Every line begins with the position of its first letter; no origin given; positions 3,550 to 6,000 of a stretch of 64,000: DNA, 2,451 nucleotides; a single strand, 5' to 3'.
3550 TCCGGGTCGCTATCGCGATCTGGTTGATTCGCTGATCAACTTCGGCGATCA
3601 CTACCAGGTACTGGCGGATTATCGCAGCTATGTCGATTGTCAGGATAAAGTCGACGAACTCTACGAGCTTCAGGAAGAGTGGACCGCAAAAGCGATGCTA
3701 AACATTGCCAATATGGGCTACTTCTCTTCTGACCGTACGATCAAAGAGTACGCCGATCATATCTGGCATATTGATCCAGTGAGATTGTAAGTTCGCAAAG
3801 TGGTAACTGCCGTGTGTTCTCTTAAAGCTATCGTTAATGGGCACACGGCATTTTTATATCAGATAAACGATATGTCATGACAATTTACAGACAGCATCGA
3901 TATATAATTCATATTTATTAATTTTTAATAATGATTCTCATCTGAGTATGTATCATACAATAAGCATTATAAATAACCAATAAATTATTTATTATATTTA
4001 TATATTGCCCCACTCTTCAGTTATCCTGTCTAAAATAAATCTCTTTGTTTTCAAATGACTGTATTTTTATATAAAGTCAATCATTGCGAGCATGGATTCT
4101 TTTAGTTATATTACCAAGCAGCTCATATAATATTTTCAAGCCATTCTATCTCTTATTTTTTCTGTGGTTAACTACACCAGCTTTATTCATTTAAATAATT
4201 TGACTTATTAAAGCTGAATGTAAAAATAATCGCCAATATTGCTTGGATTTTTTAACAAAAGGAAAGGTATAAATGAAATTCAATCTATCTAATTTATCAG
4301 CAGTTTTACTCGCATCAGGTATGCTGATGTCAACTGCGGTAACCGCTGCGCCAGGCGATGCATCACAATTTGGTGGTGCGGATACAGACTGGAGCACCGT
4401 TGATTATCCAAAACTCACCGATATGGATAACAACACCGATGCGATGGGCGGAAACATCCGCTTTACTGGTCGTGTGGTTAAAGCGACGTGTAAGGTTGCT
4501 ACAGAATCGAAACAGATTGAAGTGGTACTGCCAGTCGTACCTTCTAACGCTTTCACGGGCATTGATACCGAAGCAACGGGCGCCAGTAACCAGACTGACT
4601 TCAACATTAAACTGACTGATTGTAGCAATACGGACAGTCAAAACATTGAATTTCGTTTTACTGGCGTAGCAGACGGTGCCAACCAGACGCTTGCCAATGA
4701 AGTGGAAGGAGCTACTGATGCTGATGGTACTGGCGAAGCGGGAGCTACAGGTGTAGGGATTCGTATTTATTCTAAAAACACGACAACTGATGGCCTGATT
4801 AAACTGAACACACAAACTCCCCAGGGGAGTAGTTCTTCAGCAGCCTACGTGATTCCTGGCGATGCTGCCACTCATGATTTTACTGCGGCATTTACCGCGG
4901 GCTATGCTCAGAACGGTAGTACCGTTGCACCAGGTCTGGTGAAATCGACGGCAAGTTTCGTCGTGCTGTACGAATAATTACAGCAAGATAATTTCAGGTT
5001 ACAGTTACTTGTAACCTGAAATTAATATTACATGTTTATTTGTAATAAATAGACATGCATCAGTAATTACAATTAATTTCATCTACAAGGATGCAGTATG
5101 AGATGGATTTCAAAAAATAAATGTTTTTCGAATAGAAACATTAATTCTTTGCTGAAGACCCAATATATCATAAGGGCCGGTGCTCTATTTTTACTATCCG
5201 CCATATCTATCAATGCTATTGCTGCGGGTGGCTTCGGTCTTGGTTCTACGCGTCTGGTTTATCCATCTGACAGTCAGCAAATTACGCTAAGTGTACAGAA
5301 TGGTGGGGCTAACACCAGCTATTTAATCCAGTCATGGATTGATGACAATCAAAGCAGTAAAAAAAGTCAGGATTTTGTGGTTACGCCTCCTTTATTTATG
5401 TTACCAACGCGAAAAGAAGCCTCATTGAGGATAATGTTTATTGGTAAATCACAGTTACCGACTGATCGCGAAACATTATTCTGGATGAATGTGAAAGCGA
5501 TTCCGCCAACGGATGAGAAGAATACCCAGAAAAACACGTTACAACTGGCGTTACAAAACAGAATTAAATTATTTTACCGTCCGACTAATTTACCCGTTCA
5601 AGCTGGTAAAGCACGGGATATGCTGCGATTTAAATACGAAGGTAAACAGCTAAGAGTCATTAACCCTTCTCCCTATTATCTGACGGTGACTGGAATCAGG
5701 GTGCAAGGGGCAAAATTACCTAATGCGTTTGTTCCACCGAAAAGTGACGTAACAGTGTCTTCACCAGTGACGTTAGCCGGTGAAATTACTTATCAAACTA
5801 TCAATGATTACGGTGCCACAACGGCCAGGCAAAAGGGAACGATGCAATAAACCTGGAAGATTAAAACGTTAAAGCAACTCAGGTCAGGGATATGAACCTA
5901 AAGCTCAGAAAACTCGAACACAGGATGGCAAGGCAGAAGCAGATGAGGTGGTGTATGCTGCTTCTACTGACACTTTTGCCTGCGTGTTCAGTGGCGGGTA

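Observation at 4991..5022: Perfect 12-bp inverted repeat immediately after the major pilin gene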

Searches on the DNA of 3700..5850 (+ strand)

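Call 5: search_dna_similar(query=window:4273-5850:+, collection=ecoli_genomes, mode=near, max_rows=15)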
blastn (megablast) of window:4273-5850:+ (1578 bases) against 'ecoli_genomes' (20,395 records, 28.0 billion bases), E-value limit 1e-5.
Records with a match: 228; places in all: 228; records where one place covers at least 80% of the query: 210.
Genomes with a match: 228 of 5426; with a place that covers at least 80% of the query: 210. Places per genome that has any: lowest 1, median 1, highest 1. On chromosomes: 228 places; on plasmids: 0.
Best place of each record, by identity: >=99% 178; 95-99% 50.
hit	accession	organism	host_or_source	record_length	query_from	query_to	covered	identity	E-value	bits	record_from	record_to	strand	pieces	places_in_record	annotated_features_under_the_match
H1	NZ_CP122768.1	Escherichia coli strain ETEC1738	Sus scrofa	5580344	1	1578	100%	99.6%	0e+0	2881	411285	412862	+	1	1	fimbria/pilus periplasmic chaperone | fimbrial protein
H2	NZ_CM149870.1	Escherichia coli strain HCP5S3_I2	Sus scrofa domesticus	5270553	1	1578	100%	99.6%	0e+0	2881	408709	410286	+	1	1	fimbria/pilus periplasmic chaperone | fimbrial protein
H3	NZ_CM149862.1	Escherichia coli strain LCP30S3_I5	Sus scrofa domesticus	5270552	1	1578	100%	99.6%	0e+0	2881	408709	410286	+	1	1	fimbria/pilus periplasmic chaperone | fimbrial protein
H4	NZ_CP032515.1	Escherichia coli strain 118UI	Homo sapiens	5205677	1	1578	100%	99.4%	0e+0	2859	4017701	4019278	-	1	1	fimbria/pilus periplasmic chaperone | fimbrial protein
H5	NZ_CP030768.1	Escherichia coli strain 2017C-4173W12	missing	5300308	1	1578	100%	99.4%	0e+0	2859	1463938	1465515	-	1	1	fimbria/pilus periplasmic chaperone | fimbrial protein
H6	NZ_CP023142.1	Escherichia coli strain CFSAN061770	missing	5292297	1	1578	100%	99.4%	0e+0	2859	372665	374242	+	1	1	fimbria/pilus periplasmic chaperone | fimbrial protein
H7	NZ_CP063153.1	Escherichia coli strain M7424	Homo sapiens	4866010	1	1578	100%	99.4%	0e+0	2859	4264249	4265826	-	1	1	fimbria/pilus periplasmic chaperone | fimbrial protein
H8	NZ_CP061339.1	Escherichia coli strain M00057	Homo sapiens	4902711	1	1578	100%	99.4%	0e+0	2859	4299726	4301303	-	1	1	fimbria/pilus periplasmic chaperone | fimbrial protein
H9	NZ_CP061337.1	Escherichia coli strain M11957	Homo sapiens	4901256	1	1578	100%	99.4%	0e+0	2859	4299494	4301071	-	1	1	fimbria/pilus periplasmic chaperone | fimbrial protein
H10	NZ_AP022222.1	Escherichia coli strain WP8-S17-ESBL-12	-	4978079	1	1578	100%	99.4%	0e+0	2859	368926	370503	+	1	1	fimbria/pilus periplasmic chaperone | fimbrial protein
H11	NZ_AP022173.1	Escherichia coli strain WP7-S17-ESBL-01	-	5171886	1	1578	100%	99.4%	0e+0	2859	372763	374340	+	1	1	fimbria/pilus periplasmic chaperone | fimbrial protein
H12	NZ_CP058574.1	Escherichia coli strain EC1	Homo sapiens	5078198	1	1578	100%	99.4%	0e+0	2859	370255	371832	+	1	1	fimbria/pilus periplasmic chaperone | fimbrial protein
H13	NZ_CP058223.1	Escherichia coli strain 550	Homo sapiens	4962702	1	1578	100%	99.4%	0e+0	2859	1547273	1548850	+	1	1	fimbria/pilus periplasmic chaperone | fimbrial protein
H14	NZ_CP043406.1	Escherichia coli strain NMBU-W13E19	surface water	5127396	1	1578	100%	99.4%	0e+0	2859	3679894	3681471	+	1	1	fimbria/pilus periplasmic chaperone | fimbrial protein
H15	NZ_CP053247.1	Escherichia coli strain SCU-482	Homo sapiens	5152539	1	1578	100%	99.4%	0e+0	2859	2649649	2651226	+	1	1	fimbria/pilus periplasmic chaperone | fimbrial protein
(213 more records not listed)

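Call 6: get_annotated_region(hit=H1, flank=9000)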
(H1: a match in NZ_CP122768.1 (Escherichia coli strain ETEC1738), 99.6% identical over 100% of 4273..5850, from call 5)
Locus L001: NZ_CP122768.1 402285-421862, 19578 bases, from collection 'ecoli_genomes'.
description: Escherichia coli strain ETEC1738 chromosome, complete genome
organism: Escherichia coli strain ETEC1738 (NCBI taxid 562)
replicon: chromosome; assembly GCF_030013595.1
host: Sus scrofa; source: feces; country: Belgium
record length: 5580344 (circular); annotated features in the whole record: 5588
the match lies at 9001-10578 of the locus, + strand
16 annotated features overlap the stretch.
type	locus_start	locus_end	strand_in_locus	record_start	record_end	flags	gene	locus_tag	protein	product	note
CDS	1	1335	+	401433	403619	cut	glgB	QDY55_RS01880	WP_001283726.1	1,4-alpha-glucan branching enzyme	-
CDS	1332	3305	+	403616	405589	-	glgX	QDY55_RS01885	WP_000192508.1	glycogen debranching protein GlgX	-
CDS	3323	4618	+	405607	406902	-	glgC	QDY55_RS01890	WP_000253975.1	glucose-1-phosphate adenylyltransferase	-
CDS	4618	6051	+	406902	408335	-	glgA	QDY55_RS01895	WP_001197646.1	glycogen synthase GlgA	-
CDS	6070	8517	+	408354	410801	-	glgP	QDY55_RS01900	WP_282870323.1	glycogen phosphorylase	-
CDS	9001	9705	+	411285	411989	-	-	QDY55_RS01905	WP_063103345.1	fimbrial protein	-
CDS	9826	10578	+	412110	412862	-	-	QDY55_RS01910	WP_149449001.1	fimbria/pilus periplasmic chaperone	-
CDS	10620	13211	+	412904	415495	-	-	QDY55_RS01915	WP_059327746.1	fimbrial biogenesis usher protein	-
CDS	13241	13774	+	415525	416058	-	-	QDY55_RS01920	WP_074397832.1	fimbrial protein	-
CDS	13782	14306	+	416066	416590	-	-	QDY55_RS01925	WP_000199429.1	fimbrial protein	-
CDS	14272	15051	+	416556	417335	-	-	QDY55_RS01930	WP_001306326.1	fimbrial biogenesis chaperone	-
CDS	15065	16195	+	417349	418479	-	-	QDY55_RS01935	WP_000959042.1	fimbrial protein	-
CDS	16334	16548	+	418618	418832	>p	-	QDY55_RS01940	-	hypothetical protein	frameshifted; incomplete; partial in the middle of a contig; missing C-terminus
CDS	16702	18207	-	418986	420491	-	glpD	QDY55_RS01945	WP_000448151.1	glycerol-3-phosphate dehydrogenase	-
CDS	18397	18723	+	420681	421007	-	glpE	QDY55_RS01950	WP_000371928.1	thiosulfate sulfurtransferase GlpE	-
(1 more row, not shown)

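Call 13: search_dna_similar(query=window:4273-5850:+, collection=ecoli_genomes, mode=distant, max_rows=40, rows=spread)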
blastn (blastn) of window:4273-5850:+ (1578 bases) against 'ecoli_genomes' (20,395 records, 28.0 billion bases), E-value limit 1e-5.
Records with a match: 1941; places in all: 2215; records where one place covers at least 80% of the query: 766.
Genomes with a match: 1941 of 5426; with a place that covers at least 80% of the query: 766. Places per genome that has any: lowest 1, median 1, highest 2. On chromosomes: 2214 places; on plasmids: 1.
Best place of each record, by identity: >=99% 178; 95-99% 50; 90-95% 1; 80-90% 1154; 60-80% 558.
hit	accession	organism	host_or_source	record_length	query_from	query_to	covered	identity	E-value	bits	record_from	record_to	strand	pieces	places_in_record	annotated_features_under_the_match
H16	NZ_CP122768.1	Escherichia coli strain ETEC1738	Sus scrofa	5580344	1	1578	100%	99.6%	0e+0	2819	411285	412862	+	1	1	fimbria/pilus periplasmic chaperone | fimbrial protein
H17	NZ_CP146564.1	Escherichia coli strain B1.H1.18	Hospital Wastewater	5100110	1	1578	100%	99.4%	0e+0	2801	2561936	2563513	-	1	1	fimbria/pilus periplasmic chaperone | fimbrial protein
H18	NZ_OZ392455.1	Escherichia coli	Homo sapiens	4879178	1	1578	100%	99.4%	0e+0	2801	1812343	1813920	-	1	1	fimbria/pilus periplasmic chaperone | fimbrial protein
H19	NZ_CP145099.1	Escherichia coli strain PS_131_S11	Homo sapiens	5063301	1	1578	100%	99.2%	0e+0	2788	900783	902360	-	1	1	fimbria/pilus periplasmic chaperone | fimbrial protein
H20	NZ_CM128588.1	Escherichia coli strain 300033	Homo sapiens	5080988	1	1578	100%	98.7%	0e+0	2756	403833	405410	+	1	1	fimbria/pilus periplasmic chaperone | fimbrial protein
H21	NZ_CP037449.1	Escherichia coli strain ATCC 25922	missing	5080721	1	1578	100%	74.8%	0e+0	1033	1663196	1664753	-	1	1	fimbrial biogenesis chaperone | fimbrial protein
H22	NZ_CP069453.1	Escherichia coli strain FDAARGOS_1254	Homo sapiens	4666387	1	1578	100%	74.8%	0e+0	1033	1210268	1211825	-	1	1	fimbrial biogenesis chaperone | fimbrial protein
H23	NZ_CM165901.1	Escherichia coli strain N12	Homo sapiens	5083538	1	1578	100%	74.8%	0e+0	1033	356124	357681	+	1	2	fimbrial biogenesis chaperone | fimbrial protein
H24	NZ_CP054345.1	Escherichia coli strain SCU-176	Homo sapiens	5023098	1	1578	100%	74.8%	0e+0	1029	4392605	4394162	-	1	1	fimbrial biogenesis chaperone | fimbrial protein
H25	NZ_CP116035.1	Escherichia coli strain FAH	Homo sapiens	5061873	1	1578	100%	74.8%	0e+0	1029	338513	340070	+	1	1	molecular chaperone | fimbrial protein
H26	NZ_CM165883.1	Escherichia coli strain N61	Homo sapiens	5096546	1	1578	100%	74.8%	0e+0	1029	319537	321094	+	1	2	fimbrial biogenesis chaperone | fimbrial protein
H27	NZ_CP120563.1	Escherichia coli strain H22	Homo sapiens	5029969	1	1578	100%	74.7%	0e+0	1025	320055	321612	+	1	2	fimbrial biogenesis chaperone | fimbrial protein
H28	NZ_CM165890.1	Escherichia coli strain N47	Homo sapiens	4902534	1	1578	100%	74.7%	0e+0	1024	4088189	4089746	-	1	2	fimbrial biogenesis chaperone | fimbrial protein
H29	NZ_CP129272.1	Escherichia coli strain G12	Chicken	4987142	1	1578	100%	74.7%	0e+0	1022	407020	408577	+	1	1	fimbrial biogenesis chaperone | fimbrial protein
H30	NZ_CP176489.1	Escherichia coli strain N1420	Homo sapiens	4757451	1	1578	100%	74.6%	0e+0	1020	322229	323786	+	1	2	molecular chaperone | fimbrial protein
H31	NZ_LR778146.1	Escherichia coli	soil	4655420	1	1578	100%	74.6%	0e+0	1015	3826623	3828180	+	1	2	fimbrial biogenesis chaperone | fimbrial protein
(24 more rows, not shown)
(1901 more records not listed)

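Call 14: get_annotated_region(hit=H21, flank=7000)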
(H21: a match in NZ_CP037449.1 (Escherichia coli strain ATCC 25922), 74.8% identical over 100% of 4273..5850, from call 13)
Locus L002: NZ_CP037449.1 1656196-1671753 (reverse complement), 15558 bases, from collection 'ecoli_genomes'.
description: Escherichia coli strain ATCC 25922 chromosome, complete genome
organism: Escherichia coli strain ATCC 25922 (NCBI taxid 562)
replicon: chromosome; assembly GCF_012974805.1
host: -; source: missing; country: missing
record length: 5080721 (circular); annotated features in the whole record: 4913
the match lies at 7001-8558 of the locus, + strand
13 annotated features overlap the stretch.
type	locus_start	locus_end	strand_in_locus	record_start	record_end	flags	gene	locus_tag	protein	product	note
CDS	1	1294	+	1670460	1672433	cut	glgX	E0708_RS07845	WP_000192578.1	glycogen debranching protein GlgX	-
CDS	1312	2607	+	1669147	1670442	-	glgC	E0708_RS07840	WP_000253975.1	glucose-1-phosphate adenylyltransferase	-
CDS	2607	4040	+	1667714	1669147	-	glgA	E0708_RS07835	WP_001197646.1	glycogen synthase GlgA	-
CDS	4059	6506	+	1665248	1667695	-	glgP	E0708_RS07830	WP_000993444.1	glycogen phosphorylase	-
CDS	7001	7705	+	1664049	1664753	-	-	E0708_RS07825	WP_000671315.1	fimbrial protein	-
CDS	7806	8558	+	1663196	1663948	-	-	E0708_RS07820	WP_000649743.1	fimbrial biogenesis chaperone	-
CDS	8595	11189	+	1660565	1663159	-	-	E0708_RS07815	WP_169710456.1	fimbrial biogenesis usher protein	-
CDS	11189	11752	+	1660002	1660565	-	-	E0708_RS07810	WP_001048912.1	fimbrial protein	-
CDS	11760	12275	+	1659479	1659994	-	-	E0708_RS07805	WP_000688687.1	fimbrial protein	-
CDS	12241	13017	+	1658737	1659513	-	-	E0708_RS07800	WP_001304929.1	fimbrial biogenesis chaperone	-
CDS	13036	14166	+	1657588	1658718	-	-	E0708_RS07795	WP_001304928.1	fimbrial protein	-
CDS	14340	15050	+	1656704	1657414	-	-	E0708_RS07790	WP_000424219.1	hypothetical protein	-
CDS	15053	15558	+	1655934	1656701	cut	-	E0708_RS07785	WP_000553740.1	hypothetical protein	-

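Call 15: get_annotated_region(hit=H20, flank=1000)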
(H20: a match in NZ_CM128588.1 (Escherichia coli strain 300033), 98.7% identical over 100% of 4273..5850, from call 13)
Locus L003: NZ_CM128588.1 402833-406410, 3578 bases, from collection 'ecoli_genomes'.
description: Escherichia coli strain 300033 chromosome, whole genome shotgun sequence
organism: Escherichia coli strain 300033 (NCBI taxid 562)
replicon: chromosome; assembly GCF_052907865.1
host: Homo sapiens; source: stool; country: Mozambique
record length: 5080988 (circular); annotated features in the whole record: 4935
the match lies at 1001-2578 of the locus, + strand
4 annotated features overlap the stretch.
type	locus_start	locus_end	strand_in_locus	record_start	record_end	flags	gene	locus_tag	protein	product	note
CDS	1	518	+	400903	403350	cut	glgP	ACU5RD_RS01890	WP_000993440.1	glycogen phosphorylase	-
CDS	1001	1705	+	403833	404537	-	-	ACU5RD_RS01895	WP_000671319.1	fimbrial protein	-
CDS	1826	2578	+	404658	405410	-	-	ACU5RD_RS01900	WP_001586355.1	fimbria/pilus periplasmic chaperone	-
CDS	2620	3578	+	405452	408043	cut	-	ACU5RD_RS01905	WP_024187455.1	fimbrial biogenesis usher protein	-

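Call 16: get_annotated_region(hit=H31, flank=1000)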
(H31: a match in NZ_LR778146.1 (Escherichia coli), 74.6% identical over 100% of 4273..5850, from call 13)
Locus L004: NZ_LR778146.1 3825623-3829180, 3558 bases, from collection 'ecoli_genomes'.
description: Escherichia coli isolate SC455 chromosome 1
organism: Escherichia coli (NCBI taxid 562)
replicon: chromosome; assembly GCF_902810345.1
host: -; source: soil; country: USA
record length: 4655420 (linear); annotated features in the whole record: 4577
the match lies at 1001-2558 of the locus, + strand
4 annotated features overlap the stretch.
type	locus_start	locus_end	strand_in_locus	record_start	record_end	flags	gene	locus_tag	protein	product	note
CDS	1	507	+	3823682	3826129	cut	glgP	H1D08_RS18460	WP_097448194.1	glycogen phosphorylase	-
CDS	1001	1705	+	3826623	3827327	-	-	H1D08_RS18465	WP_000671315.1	fimbrial protein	-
CDS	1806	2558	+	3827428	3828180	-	-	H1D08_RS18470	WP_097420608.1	fimbrial biogenesis chaperone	-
CDS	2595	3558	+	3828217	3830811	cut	-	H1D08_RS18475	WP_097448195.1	fimbrial biogenesis usher protein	-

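Call 48: search_rna_families(source=window, start=3700, end=5300, threshold=evalue, max_evalue=10)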
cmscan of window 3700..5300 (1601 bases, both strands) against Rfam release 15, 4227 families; matches with E-value up to 10: 13.
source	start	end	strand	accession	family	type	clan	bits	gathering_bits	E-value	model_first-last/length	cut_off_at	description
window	4982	5102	-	RF01774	rpsL_ricks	Cis-reg; leader;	-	24.9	60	4.5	1-131/131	no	Rickettsia rpsL leader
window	5016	5074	-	RF02316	TtnuHACA9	Gene; snRNA; snoRNA; HACA-box;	-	23.8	100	0.46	71-129/135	no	Tetrahymena snoRNA TtnuHACA9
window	4952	5078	+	RF02316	TtnuHACA9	Gene; snRNA; snoRNA; HACA-box;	-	23.2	100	0.61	1-135/135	no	Tetrahymena snoRNA TtnuHACA9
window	4980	5036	+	RF03806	mir-2007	Gene; miRNA;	-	18.8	100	1.5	1-90/90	no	mir-2007 microRNA precursor family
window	5105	5156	-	RF04097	MIR2630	Gene; miRNA;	-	18.4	144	0.9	1-229/229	no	MIR2630 microRNA precursor family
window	4974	5039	-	RF04263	MIR2593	Gene; miRNA;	-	17.9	96.2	9.6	1-116/116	no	MIR2593 microRNA precursor family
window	4990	5031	-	RF01490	rli51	Cis-reg;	-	17.3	48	9.1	1-121/121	no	Listeria snRNA rli51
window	5152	5179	+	RF01100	PK-BYV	Cis-reg;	-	16.3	50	2.6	1-40/40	no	3'-terminal pseudoknot in BYV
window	4931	5104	-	RF03116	aCoV-5UTR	Cis-reg;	CL00116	15.9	70.3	0.45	1-323/323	no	Alphacoronavirus 5'UTR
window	5106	5157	+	RF04097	MIR2630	Gene; miRNA;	-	15.6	144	4.3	1-229/229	no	MIR2630 microRNA precursor family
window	4816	4844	-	RF01149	sR10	Gene; snRNA; snoRNA; CD-box;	-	13.8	45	1.6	1-54/54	no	Small nucleolar RNA sR10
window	4984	5030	-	RF01926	mir-981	Gene; miRNA;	-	13.1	51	5.5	1-86/86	no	mir-981 microRNA precursor family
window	4693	4745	+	RF01145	sR14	Gene; snRNA; snoRNA; CD-box;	-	12.2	38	3.1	1-54/54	no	Small nucleolar RNA sR14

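Call 50: search_dna_similar(query=window:4986-5027:+, collection=ecoli_genomes, mode=distant, max_evalue=10, max_rows=30, rows=spread)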
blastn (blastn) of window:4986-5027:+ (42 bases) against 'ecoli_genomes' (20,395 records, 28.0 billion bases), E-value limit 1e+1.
Records with a match: 760; places in all: 1520; records where one place covers at least 80% of the query: 212.
Genomes with a match: 760 of 5426; with a place that covers at least 80% of the query: 212. Places per genome that has any: lowest 2, median 2, highest 2. On chromosomes: 1520 places; on plasmids: 0.
Best place of each record, by identity: >=99% 209; 95-99% 1; 80-90% 550.
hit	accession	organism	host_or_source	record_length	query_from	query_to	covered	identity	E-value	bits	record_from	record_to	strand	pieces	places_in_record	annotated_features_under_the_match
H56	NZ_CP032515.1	Escherichia coli strain 118UI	Homo sapiens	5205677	1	42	100%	100.0%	2e-12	77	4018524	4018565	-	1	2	none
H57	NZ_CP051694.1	Escherichia coli strain SCU-313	Homo sapiens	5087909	1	42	100%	100.0%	2e-12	77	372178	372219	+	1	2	none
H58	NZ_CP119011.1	Escherichia coli strain CE0007a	Bos taurus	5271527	1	42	100%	100.0%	2e-12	77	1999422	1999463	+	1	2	none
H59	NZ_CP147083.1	Escherichia coli strain JSWP006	municipal wastewater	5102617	1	42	100%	100.0%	2e-12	77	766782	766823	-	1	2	none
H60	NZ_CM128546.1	Escherichia coli strain MMC-J-0066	Homo sapiens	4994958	1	42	100%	100.0%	2e-12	77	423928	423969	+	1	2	none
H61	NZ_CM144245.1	Escherichia coli strain CB7453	Homo sapiens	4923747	1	42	100%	100.0%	2e-12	77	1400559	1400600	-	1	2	none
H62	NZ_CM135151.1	Escherichia coli strain 51489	Homo sapiens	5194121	1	42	100%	100.0%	2e-12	77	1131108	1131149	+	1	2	none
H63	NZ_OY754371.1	Escherichia coli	-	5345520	1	42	100%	100.0%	2e-12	77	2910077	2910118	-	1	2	none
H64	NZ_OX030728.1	Escherichia coli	Homo sapiens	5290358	1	42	100%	97.6%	9e-11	73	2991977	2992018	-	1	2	none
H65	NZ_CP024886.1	Escherichia coli strain AR_0017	missing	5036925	5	37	79%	84.8%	2e+0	38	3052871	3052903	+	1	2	none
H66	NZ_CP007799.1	Escherichia coli Nissle 1917 strain Nissle 1917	soldier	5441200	5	37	79%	84.8%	2e+0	38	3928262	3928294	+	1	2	none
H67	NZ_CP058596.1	Escherichia coli strain UPEC_U013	Homo sapiens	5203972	6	38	79%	84.8%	2e+0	38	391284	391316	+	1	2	none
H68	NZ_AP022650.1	Escherichia coli strain 09-02E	Homo sapiens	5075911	5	37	79%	84.8%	2e+0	38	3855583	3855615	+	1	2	none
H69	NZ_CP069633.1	Escherichia coli strain SSGw1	not applicable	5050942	5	37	79%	84.8%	2e+0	38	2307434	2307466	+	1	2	none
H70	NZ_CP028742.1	Escherichia coli strain A33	Perameles nasuta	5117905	5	37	79%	84.8%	2e+0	38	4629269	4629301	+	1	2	none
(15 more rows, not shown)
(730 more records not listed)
